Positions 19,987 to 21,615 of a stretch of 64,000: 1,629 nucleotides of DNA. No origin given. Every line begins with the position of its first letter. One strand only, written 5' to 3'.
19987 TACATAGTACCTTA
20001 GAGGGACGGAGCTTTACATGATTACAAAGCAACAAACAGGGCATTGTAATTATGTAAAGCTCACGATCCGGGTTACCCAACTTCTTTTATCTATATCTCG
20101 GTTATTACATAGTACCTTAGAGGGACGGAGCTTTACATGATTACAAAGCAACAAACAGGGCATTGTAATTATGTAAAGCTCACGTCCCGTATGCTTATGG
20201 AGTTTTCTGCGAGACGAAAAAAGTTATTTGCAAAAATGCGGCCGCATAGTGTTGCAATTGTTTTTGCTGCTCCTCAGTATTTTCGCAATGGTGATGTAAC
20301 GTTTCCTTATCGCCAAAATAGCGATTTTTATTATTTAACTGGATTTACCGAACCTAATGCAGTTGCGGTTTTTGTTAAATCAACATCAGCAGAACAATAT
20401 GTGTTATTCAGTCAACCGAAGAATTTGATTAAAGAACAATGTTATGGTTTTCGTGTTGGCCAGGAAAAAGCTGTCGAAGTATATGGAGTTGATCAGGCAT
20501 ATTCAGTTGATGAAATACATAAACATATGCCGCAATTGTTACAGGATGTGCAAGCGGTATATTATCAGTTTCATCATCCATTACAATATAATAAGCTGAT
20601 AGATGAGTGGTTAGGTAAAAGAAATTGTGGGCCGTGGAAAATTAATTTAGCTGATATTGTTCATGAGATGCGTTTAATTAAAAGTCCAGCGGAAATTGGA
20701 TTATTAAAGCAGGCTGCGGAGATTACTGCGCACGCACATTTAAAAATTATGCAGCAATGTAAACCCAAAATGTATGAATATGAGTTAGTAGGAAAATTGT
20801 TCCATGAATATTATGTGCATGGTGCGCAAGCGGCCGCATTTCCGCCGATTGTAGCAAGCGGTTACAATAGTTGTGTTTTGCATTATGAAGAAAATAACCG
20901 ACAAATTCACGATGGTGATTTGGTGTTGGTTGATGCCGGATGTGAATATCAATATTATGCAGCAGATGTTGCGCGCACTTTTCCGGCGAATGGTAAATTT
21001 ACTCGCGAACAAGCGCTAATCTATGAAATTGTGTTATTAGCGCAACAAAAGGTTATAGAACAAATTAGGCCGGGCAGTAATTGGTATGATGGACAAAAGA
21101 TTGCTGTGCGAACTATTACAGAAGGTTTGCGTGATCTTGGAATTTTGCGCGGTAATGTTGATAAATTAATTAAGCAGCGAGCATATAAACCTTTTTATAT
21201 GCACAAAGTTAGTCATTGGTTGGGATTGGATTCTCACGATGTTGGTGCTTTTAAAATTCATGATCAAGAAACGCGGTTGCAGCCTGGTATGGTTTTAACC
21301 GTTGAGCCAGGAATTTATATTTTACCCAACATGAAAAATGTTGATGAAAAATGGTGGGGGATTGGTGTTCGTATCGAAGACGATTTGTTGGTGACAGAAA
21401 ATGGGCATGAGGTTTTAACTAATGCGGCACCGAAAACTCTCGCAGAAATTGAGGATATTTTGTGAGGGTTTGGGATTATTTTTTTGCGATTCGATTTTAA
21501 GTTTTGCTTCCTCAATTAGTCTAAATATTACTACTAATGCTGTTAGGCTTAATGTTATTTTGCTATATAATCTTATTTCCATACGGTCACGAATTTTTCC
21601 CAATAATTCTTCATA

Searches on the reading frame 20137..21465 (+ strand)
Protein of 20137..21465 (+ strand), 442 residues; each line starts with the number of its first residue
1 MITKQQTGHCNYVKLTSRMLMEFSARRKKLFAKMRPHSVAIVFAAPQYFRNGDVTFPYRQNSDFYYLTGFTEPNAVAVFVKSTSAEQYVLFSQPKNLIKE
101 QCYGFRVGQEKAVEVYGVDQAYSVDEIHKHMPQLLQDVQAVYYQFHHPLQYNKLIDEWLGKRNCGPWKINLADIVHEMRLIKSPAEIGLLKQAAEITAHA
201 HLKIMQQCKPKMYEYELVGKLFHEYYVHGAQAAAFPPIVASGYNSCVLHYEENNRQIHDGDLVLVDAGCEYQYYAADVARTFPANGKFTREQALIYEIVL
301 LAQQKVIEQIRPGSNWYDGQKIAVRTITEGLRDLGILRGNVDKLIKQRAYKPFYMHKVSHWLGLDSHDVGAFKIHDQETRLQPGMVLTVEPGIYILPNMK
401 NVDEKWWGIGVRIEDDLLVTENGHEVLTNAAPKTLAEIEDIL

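Call 33: search_protein_families(library=pfam, proteins=[window:20137-21465:+], max_evalue=0.0001)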
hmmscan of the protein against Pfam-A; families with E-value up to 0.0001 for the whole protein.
window:20137-21465:+ (442 aa): 2 families
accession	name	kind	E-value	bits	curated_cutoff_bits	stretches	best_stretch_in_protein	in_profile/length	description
PF00557.29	Peptidase_M24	-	1.3e-62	211.7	23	1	189-421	2-208/208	Metallopeptidase family M24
PF05195.22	AMP_N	-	2.7e-35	121.2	24.6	1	23-142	1-121/121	Aminopeptidase P, N-terminal domain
